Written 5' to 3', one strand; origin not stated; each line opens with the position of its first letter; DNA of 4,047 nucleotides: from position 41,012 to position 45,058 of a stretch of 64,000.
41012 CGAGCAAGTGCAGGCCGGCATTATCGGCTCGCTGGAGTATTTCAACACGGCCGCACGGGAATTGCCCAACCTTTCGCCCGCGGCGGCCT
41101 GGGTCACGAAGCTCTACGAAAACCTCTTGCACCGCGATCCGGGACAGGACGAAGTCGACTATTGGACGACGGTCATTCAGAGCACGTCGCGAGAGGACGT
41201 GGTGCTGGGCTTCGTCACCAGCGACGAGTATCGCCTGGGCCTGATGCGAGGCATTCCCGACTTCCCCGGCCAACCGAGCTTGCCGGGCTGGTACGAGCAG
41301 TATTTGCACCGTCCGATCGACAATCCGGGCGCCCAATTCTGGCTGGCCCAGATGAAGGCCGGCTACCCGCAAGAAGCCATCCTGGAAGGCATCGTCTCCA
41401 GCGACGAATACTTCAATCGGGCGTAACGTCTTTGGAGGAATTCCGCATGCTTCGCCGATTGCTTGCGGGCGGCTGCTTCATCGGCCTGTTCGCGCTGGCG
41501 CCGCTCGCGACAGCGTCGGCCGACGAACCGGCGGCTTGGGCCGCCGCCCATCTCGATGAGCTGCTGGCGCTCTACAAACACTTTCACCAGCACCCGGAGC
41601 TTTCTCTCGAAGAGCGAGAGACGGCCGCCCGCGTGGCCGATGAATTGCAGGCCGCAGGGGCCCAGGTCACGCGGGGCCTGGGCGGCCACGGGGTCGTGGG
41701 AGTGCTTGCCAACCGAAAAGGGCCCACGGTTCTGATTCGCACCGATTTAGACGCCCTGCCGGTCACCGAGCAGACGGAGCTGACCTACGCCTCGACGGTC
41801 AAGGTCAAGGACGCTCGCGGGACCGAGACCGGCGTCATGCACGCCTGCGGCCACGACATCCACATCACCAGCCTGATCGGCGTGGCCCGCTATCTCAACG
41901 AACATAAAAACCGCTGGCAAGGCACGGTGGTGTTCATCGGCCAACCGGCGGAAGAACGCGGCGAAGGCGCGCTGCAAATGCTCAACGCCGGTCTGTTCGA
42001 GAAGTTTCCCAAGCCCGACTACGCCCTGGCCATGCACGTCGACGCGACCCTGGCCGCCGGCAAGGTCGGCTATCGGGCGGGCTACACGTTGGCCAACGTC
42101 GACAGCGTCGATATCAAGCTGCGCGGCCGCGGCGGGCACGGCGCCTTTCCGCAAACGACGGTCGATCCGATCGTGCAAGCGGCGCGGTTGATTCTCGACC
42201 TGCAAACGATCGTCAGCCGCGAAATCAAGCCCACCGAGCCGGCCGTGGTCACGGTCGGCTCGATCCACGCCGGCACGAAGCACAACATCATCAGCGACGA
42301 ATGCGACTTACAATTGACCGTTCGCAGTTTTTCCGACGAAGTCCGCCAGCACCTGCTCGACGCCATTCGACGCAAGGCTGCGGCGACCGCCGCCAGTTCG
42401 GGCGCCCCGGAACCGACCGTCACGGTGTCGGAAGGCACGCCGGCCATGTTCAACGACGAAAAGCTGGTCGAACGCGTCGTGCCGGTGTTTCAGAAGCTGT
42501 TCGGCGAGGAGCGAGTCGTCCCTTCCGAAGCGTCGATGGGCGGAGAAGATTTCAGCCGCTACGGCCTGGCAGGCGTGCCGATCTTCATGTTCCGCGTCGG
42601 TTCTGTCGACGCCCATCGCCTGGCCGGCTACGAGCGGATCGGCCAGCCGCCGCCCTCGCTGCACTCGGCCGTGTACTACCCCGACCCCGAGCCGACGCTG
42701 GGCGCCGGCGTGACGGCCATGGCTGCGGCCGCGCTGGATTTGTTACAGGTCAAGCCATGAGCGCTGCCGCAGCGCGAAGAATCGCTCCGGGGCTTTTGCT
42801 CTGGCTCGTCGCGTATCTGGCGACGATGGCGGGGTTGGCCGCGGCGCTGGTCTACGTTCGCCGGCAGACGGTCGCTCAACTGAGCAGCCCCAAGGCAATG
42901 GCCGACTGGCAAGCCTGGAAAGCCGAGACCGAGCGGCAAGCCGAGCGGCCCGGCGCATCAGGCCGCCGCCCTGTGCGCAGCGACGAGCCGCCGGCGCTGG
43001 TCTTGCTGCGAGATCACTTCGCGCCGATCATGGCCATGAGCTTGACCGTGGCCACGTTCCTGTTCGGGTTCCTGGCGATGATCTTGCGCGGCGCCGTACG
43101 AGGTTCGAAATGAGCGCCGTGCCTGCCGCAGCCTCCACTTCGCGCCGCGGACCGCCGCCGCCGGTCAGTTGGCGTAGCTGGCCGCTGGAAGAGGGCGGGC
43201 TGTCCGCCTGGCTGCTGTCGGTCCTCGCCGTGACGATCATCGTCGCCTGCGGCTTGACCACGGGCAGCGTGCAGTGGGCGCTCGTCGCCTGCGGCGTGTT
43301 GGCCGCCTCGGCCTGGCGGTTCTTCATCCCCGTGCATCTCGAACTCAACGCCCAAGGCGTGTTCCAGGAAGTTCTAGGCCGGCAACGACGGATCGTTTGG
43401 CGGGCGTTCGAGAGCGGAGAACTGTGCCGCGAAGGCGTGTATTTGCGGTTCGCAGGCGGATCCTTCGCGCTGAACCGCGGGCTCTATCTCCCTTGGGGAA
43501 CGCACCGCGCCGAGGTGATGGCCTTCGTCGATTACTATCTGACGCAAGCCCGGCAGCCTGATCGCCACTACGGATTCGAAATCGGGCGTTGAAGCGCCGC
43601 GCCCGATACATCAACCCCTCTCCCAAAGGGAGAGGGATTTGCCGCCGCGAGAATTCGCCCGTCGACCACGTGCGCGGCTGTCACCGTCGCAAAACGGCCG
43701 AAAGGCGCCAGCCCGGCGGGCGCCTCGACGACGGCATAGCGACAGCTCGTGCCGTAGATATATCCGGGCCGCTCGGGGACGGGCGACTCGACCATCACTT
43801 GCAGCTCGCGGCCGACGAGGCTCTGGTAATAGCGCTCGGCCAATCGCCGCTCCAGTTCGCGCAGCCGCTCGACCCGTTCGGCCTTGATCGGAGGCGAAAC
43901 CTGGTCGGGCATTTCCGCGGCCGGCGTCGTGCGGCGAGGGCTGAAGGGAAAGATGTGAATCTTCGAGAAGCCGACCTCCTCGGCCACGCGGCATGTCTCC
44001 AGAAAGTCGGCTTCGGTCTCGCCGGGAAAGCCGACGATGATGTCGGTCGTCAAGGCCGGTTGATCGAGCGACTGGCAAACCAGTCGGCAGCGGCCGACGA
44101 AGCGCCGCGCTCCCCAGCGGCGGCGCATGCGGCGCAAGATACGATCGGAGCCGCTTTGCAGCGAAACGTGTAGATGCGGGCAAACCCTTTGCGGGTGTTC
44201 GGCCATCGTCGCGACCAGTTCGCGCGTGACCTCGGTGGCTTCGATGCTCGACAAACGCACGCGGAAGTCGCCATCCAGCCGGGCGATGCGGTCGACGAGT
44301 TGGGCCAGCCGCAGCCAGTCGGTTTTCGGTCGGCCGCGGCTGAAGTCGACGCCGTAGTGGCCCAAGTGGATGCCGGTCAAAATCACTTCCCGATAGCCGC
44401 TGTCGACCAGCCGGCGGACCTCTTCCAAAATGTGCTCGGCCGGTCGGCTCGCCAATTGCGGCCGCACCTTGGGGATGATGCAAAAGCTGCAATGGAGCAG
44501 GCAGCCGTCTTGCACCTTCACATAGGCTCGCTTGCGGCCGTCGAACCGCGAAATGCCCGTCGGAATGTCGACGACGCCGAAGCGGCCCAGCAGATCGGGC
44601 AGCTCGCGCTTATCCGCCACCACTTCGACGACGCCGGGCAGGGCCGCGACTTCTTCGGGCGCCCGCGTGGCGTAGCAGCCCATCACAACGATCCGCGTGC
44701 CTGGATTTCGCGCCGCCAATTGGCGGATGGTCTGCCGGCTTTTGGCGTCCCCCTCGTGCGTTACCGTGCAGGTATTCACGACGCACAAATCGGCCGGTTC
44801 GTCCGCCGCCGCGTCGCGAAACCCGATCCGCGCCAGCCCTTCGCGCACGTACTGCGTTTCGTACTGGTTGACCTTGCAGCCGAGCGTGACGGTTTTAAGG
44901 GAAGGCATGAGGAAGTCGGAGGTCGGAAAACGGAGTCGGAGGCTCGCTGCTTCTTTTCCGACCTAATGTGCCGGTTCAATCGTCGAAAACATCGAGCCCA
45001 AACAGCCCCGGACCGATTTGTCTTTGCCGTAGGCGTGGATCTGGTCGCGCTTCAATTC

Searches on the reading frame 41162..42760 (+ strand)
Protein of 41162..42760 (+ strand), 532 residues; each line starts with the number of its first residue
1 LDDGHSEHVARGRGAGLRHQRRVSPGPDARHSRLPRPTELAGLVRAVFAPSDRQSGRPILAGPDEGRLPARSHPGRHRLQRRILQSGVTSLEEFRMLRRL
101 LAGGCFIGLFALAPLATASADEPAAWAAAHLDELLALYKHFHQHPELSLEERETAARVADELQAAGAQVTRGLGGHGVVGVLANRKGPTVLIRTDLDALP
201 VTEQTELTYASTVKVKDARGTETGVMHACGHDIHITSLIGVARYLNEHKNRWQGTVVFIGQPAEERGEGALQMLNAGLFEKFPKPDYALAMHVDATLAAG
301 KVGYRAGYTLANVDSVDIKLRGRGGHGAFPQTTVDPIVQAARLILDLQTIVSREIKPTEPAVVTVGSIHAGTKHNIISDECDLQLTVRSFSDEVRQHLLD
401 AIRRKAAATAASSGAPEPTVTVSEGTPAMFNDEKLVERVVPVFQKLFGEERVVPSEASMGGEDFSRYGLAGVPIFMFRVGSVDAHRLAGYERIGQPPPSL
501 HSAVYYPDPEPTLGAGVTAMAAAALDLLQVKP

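Call 59: search_protein_families(library=pfam, proteins=[window:41162-42760:+], max_evalue=0.0001)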
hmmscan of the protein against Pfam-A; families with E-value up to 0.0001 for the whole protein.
window:41162-42760:+ (532 aa): 2 families
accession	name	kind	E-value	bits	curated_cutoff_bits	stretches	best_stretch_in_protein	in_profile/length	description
PF01546.33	Peptidase_M20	-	6.3e-35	121.4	24.6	1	191-481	1-176/206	Peptidase family M20/M25/M40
PF07687.19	M20_dimer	-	3.3e-13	50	21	1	312-410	5-103/107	Peptidase dimerisation domain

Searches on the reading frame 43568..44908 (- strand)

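Call 59: search_protein_families(library=pfam, proteins=[window:43568-44908:-], max_evalue=0.0001)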
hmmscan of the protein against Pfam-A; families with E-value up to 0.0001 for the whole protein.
window:43568-44908:- (446 aa): 2 families
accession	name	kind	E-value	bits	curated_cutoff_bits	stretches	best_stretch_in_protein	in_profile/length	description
PF00919.26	UPF0004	-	1.1e-23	83.6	27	1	6-97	4-96/98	Uncharacterized protein family UPF0004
PF04055.27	Radical_SAM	-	2.4e-23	83.6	29.5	1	131-307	2-164/166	Radical SAM superfamily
